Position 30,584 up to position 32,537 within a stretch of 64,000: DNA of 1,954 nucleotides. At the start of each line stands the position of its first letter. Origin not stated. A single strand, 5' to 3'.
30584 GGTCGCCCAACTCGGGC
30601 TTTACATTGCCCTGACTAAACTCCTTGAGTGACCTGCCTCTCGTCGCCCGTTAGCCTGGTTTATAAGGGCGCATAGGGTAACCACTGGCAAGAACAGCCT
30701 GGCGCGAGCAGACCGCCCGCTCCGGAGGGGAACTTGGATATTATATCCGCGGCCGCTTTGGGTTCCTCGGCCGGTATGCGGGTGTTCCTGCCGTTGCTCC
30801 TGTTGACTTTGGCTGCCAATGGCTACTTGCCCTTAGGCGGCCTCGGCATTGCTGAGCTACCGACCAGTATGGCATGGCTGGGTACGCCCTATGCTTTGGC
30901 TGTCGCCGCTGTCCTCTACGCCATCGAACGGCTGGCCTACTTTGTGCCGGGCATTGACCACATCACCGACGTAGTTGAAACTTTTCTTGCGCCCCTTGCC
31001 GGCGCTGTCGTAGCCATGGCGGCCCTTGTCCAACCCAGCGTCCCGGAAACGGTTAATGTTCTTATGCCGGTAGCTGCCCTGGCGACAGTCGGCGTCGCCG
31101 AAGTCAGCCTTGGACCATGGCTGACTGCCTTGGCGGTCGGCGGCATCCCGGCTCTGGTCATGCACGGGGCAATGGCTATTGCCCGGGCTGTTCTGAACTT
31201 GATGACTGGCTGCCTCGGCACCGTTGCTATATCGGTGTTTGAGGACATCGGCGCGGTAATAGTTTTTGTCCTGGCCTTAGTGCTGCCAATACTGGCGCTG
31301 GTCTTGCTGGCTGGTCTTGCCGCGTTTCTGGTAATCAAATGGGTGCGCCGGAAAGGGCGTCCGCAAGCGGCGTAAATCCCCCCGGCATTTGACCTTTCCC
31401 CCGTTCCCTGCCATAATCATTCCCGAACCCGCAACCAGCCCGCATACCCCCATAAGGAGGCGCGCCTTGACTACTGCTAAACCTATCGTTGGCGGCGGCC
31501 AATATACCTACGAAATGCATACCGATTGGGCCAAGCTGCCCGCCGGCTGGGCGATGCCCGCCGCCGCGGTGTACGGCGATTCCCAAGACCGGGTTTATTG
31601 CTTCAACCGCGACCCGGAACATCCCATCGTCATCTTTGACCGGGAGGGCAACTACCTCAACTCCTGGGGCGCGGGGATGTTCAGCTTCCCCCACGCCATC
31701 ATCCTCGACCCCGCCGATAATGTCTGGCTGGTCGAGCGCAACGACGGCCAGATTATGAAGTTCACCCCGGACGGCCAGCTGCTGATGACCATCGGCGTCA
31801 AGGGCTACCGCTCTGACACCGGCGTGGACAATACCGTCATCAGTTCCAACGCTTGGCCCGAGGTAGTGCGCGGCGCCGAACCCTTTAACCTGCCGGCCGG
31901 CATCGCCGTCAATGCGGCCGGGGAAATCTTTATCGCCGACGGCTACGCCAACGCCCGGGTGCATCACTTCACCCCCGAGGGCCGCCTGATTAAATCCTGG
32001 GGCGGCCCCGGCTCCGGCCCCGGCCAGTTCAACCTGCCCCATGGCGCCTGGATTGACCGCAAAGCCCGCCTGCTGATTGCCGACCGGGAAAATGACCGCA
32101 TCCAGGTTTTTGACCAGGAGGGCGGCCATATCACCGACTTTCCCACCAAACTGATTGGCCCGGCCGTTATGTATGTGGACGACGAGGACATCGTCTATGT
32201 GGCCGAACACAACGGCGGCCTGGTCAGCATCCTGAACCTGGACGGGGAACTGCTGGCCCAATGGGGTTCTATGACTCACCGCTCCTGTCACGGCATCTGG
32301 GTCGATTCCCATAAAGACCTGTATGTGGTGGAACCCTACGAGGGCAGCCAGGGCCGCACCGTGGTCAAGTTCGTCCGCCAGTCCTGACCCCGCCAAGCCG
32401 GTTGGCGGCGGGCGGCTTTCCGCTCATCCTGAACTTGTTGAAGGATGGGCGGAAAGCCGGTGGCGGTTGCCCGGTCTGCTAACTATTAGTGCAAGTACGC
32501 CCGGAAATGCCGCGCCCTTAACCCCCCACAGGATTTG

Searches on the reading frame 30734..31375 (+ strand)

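Call 43: search_protein_families(library=pfam, proteins=[window:30734-31375:+], max_evalue=0.000001)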
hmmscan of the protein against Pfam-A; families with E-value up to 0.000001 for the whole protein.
window:30734-31375:+ (213 aa): 1 family
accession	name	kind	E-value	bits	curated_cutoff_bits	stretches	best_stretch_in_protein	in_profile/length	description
PF13548.11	DUF4126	-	6.3e-32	111.1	27.5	1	4-203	2-173/175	Domain of unknown function (DUF4126)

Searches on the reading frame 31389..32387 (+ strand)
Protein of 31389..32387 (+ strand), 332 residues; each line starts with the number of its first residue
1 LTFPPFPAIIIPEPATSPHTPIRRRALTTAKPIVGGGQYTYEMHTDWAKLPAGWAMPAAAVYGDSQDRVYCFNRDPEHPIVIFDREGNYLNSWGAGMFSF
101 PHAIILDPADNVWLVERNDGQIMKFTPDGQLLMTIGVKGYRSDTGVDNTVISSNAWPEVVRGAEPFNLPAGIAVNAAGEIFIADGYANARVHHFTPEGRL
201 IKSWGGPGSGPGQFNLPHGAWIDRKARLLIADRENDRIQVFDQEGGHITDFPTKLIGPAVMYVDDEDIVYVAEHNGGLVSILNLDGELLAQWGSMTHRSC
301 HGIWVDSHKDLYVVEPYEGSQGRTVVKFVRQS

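Call 43: search_protein_families(library=pfam, proteins=[window:31389-32387:+], max_evalue=0.000001)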
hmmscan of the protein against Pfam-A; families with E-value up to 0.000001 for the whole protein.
window:31389-32387:+ (332 aa): 3 families
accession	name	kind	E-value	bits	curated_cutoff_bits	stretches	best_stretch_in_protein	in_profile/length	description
PF01436.27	NHL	-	5.5e-16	58.1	20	0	166-194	1-28/28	NHL repeat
PF08450.18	SGL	-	4.6e-09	36.7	26.3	0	164-208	180-224/246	SMP-30/Gluconolactonase/LRE-like region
PF17170.10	DUF5128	-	1.6e-08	34.5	22.9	0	178-250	54-129/321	6-bladed beta-propeller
